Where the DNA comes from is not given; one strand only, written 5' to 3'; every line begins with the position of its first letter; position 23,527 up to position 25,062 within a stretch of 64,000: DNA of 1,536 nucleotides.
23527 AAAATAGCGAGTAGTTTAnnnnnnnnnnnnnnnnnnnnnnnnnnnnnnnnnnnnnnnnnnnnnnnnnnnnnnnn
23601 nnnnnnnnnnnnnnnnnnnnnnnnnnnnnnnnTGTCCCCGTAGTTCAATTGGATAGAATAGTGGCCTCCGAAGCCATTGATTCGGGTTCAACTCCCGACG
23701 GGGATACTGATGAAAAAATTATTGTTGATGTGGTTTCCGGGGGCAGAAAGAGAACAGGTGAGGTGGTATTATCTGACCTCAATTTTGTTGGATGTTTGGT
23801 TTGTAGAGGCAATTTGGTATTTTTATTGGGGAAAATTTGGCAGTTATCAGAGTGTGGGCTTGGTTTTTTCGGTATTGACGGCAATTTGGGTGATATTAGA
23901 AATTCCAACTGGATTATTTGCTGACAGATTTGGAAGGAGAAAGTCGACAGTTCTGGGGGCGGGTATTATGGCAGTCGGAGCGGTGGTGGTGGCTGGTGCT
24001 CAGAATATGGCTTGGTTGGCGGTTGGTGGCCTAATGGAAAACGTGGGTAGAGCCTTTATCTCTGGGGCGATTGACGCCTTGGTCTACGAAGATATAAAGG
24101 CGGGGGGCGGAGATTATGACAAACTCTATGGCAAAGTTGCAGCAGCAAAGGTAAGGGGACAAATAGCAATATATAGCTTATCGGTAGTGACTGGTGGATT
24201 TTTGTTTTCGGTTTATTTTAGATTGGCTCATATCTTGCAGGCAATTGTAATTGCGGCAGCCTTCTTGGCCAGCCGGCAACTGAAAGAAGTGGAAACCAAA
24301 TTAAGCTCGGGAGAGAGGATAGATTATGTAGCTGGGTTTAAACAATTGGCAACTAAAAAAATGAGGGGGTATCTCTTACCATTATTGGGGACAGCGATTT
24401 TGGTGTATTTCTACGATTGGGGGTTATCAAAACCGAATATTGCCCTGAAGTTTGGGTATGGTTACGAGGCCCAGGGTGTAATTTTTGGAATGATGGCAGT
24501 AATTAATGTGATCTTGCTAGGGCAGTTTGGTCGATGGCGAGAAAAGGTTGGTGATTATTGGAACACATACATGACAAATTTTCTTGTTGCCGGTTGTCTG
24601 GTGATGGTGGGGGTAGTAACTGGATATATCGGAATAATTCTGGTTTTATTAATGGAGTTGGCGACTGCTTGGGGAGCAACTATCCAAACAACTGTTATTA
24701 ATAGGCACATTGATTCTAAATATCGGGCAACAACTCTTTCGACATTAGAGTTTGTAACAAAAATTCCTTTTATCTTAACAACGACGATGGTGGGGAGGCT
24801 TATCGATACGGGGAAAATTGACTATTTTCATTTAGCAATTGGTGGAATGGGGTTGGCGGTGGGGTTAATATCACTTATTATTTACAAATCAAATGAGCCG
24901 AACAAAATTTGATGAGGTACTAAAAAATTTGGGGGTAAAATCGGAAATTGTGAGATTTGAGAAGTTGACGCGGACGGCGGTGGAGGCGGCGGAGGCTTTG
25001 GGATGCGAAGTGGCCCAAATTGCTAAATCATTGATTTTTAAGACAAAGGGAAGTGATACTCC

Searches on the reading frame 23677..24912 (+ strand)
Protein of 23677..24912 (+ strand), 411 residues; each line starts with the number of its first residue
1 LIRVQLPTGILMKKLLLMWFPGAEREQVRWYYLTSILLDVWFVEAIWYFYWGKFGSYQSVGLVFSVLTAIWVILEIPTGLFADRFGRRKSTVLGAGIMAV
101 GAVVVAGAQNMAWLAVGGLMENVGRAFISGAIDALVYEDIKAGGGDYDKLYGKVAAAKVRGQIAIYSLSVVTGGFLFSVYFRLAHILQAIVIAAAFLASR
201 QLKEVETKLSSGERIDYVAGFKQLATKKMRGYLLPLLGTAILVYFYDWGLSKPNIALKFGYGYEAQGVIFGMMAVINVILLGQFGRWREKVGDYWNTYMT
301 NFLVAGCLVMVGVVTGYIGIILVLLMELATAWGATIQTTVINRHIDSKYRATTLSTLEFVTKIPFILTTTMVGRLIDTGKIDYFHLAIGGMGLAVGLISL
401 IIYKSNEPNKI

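Call 78: search_protein_families(library=pfam, proteins=[window:23677-24912:+], max_evalue=0.00001)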
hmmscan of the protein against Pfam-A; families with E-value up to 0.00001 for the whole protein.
window:23677-24912:+ (411 aa): 1 family
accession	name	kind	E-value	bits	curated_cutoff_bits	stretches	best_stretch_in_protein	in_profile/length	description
PF07690.21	MFS_1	-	8.2e-18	64.9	33.4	2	46-360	18-338/347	Major Facilitator Superfamily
